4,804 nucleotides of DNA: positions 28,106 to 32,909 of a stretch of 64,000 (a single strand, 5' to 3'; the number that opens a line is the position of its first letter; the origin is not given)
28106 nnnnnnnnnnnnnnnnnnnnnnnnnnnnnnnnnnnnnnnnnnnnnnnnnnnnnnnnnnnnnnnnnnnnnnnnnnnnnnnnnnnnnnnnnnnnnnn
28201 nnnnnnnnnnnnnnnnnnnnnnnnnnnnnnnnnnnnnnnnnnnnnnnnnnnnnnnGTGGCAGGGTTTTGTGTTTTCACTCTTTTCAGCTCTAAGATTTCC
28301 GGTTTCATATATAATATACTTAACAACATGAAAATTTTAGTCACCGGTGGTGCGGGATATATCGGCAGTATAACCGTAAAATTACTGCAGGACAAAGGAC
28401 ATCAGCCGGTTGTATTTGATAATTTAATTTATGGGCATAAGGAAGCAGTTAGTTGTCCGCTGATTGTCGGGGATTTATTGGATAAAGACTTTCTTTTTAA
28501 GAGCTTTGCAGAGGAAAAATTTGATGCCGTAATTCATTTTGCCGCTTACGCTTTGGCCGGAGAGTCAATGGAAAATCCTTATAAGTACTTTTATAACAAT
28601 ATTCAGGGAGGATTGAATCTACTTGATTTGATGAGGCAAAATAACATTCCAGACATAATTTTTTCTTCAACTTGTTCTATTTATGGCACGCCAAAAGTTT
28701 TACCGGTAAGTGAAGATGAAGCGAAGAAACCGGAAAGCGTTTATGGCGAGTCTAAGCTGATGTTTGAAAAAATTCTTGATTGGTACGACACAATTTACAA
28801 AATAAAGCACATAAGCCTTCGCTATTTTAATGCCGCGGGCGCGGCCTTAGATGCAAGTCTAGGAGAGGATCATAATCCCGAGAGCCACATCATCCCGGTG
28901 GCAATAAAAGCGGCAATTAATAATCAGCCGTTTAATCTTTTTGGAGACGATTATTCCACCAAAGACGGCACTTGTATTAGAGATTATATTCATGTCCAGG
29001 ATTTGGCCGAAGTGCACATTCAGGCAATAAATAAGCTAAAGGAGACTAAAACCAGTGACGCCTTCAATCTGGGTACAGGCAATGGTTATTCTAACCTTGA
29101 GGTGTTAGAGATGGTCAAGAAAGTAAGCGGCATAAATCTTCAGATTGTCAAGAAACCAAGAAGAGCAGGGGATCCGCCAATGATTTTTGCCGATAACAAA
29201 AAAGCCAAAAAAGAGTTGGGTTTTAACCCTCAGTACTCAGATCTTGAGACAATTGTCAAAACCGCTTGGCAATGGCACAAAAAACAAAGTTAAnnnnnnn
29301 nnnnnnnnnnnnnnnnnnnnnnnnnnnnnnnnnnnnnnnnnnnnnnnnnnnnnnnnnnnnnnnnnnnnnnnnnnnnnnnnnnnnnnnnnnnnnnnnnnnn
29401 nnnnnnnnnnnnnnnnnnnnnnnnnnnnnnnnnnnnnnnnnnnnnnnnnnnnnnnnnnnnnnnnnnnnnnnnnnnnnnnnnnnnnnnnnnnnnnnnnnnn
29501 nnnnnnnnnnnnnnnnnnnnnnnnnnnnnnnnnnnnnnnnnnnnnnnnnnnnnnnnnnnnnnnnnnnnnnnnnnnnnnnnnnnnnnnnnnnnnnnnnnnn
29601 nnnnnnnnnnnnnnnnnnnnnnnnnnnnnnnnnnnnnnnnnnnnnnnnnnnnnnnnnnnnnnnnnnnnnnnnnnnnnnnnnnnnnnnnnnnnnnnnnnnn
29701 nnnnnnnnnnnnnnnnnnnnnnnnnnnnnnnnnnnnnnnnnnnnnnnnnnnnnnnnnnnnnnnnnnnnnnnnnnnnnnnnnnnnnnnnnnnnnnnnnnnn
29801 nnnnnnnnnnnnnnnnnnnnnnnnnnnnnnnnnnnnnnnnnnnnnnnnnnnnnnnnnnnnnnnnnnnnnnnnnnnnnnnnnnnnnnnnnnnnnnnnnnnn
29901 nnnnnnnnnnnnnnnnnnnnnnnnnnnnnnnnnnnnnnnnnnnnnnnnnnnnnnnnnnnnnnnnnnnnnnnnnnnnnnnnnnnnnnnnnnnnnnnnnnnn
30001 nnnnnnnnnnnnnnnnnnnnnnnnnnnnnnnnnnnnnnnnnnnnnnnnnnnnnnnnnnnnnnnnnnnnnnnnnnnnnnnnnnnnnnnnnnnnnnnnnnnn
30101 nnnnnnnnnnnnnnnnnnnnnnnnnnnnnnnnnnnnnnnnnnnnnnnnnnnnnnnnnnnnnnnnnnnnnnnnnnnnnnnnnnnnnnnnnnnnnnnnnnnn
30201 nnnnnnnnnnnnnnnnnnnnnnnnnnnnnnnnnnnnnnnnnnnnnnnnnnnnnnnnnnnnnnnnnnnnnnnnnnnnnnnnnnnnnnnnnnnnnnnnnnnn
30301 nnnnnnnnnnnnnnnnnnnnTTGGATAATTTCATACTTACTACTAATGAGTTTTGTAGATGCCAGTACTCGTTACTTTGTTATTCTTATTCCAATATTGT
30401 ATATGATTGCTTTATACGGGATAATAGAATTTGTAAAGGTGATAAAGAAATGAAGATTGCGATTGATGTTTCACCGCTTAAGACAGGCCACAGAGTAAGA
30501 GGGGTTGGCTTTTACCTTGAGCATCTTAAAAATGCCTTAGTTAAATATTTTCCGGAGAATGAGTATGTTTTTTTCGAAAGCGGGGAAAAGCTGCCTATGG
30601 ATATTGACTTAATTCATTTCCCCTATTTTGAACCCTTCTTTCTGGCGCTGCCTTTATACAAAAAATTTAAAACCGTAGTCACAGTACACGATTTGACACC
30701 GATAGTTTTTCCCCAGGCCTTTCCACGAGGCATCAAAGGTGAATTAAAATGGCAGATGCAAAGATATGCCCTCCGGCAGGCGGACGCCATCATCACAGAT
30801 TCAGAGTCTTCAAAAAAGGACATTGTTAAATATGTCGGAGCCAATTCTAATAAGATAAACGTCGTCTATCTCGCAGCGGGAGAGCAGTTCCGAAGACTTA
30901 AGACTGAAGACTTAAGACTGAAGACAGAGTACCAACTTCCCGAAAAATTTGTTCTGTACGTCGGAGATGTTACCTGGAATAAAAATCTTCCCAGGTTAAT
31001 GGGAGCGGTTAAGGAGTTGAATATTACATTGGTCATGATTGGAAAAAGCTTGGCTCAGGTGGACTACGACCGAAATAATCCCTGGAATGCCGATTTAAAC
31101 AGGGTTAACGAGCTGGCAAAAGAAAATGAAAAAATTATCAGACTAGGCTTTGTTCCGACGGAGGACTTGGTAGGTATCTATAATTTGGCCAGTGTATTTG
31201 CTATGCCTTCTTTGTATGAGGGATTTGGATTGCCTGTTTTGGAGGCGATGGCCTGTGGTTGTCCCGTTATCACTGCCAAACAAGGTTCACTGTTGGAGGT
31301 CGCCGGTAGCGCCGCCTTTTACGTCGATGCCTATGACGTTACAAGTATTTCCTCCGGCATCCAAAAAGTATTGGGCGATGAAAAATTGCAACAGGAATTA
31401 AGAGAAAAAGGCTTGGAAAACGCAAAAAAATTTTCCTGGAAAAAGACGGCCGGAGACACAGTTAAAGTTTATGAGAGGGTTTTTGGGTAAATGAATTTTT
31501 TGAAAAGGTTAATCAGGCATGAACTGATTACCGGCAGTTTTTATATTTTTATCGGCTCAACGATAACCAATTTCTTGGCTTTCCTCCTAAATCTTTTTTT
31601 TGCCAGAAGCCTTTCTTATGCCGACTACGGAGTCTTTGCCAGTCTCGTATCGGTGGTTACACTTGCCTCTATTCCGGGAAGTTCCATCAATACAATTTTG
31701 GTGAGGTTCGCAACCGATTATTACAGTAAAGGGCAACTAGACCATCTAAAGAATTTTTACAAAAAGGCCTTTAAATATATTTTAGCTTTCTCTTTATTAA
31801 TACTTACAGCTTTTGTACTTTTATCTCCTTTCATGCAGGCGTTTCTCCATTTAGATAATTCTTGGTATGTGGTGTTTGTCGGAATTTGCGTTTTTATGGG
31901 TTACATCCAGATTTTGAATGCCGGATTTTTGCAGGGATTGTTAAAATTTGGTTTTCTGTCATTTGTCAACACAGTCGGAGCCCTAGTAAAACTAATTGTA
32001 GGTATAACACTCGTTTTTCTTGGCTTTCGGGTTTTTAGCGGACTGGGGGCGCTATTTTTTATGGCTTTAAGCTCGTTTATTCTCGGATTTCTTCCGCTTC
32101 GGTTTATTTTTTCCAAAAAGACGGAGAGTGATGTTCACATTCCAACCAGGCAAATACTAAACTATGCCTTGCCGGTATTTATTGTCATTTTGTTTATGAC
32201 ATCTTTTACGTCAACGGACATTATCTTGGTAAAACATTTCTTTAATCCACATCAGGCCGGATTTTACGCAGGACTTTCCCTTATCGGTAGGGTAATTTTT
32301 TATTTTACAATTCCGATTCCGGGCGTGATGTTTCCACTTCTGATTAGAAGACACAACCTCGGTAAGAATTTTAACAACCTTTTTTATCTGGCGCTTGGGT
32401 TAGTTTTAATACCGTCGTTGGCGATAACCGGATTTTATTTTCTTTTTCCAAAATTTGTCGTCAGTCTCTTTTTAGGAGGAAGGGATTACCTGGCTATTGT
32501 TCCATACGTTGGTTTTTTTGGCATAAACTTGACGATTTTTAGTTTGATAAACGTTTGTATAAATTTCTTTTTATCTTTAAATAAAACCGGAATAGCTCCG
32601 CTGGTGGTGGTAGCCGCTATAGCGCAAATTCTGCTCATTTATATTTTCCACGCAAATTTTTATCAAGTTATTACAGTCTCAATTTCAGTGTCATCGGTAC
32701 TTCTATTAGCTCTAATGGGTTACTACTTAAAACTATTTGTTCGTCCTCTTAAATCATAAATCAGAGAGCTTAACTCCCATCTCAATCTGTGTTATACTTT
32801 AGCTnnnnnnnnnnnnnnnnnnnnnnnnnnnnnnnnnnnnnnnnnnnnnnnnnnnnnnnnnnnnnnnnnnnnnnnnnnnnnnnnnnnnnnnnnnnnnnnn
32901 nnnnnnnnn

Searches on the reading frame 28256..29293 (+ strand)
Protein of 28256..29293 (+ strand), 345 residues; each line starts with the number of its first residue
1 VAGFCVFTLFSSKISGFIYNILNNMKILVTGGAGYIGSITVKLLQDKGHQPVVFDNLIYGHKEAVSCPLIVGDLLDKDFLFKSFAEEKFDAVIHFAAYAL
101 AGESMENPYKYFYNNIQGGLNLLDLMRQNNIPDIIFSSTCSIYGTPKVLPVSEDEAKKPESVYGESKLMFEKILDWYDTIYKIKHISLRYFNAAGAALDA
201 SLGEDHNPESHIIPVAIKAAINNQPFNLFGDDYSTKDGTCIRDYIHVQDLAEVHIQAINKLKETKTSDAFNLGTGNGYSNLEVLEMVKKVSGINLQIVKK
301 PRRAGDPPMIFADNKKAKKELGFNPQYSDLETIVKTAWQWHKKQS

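Call 18: search_protein_families(library=pfam, proteins=[window:28256-29293:+], max_evalue=0.001)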
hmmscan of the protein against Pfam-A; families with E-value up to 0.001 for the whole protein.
window:28256-29293:+ (345 aa): 5 families
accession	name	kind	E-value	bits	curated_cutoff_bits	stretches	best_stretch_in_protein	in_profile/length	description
PF01370.27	Epimerase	-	2.8e-54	184.5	20.9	1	27-273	1-240/240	NAD dependent epimerase/dehydratase family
PF16363.11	GDP_Man_Dehyd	-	3.2e-48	165.4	27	1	28-331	1-327/332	GDP-mannose 4,6 dehydratase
PF02719.21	Polysacc_synt_2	-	8.7e-14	51.8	20.2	1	27-195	1-173/293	Polysaccharide biosynthesis protein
PF01073.25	3Beta_HSD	-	1.1e-12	48.1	22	1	28-173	1-156/280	3-beta hydroxysteroid dehydrogenase/isomerase family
PF04321.23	RmlD_sub_bind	-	1.2e-12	47.9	27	1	25-174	1-136/287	RmlD substrate binding domain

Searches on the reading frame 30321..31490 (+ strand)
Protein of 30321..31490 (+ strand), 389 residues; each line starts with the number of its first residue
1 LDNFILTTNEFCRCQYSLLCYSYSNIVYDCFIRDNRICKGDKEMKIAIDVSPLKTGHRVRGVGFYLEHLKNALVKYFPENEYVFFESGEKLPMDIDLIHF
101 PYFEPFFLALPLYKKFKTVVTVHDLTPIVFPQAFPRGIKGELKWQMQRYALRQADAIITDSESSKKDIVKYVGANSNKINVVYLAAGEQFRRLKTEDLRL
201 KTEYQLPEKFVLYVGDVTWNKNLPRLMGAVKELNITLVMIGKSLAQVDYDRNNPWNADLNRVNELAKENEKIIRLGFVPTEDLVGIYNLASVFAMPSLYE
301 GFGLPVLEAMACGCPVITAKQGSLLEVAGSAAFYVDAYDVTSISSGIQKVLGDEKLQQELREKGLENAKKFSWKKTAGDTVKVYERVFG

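Call 18: search_protein_families(library=pfam, proteins=[window:30321-31490:+], max_evalue=0.001)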
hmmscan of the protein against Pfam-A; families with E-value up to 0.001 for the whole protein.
window:30321-31490:+ (389 aa): 6 families
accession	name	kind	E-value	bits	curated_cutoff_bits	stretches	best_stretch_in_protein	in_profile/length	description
PF00534.26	Glycos_transf_1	-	1.3e-29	103.4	26.4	1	201-364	8-169/172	Glycosyl transferases group 1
PF13692.12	Glyco_trans_1_4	-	6e-22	78.9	27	1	209-353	2-142/142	Glycosyl transferases group 1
PF13439.12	Glyco_transf_4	-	2.8e-12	47.4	28.5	1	94-183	72-163/170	Glycosyltransferase Family 4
PF13579.12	Glyco_trans_4_4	-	8.5e-07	29.9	29.7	1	94-183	71-156/158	Glycosyl transferase 4-like domain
PF20706.3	GT4-conflict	-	1.1e-06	28.4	26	1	283-321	275-313/385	Family 4 Glycosyltransferase in conflict systems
PF13524.12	Glyco_trans_1_2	-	3e-06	27.7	25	1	229-369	8-130/144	Glycosyl transferase-like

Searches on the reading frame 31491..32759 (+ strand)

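Call 18: search_protein_families(library=pfam, proteins=[window:31491-32759:+], max_evalue=0.001)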
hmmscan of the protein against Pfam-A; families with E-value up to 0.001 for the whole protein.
window:31491-32759:+ (422 aa): 2 families
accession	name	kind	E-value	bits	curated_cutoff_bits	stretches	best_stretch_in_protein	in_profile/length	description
PF01943.22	Polysacc_synt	-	1.6e-15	57.7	28.2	1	14-285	3-271/274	Polysaccharide biosynthesis protein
PF13440.11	Polysacc_synt_3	-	4.5e-14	52.8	23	1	37-330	2-286/293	Polysaccharide biosynthesis protein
